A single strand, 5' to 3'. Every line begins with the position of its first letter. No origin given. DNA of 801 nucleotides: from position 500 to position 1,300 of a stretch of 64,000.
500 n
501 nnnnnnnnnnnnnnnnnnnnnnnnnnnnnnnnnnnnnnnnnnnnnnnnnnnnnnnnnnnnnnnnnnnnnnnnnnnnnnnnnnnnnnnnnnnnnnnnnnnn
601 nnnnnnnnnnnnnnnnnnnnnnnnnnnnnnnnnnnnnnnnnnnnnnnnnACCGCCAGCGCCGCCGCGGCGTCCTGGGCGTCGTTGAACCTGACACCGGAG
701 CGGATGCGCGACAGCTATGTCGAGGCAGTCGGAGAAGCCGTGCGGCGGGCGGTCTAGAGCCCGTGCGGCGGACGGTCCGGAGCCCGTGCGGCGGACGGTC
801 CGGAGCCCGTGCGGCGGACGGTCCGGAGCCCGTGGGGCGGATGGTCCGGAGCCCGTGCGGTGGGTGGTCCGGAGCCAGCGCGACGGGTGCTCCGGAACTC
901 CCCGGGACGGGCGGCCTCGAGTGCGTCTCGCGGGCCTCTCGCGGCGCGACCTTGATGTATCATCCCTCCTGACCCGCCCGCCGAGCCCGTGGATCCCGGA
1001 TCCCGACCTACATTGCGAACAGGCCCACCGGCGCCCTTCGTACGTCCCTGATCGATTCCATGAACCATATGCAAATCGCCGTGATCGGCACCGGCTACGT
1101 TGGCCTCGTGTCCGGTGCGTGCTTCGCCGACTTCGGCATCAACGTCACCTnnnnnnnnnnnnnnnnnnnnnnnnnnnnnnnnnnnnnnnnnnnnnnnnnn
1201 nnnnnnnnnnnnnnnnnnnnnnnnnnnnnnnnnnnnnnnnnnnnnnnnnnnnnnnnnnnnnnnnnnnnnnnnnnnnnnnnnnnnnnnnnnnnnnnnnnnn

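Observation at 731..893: Array of about seven 23-bp tandem repeats, each with a TCCGGA palindrome, between a GT4 gene and ugd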

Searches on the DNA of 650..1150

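Call 37: search_rna_families(source=window, start=650, end=1150, threshold=evalue, max_evalue=10)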
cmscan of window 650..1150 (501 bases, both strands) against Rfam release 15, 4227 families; matches with E-value up to 10: 1.
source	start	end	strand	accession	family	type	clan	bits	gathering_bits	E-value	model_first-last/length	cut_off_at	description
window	660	703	+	RF00520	ybhL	Cis-reg; leader;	-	17.7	50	2.1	17-66/73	no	ybhL leader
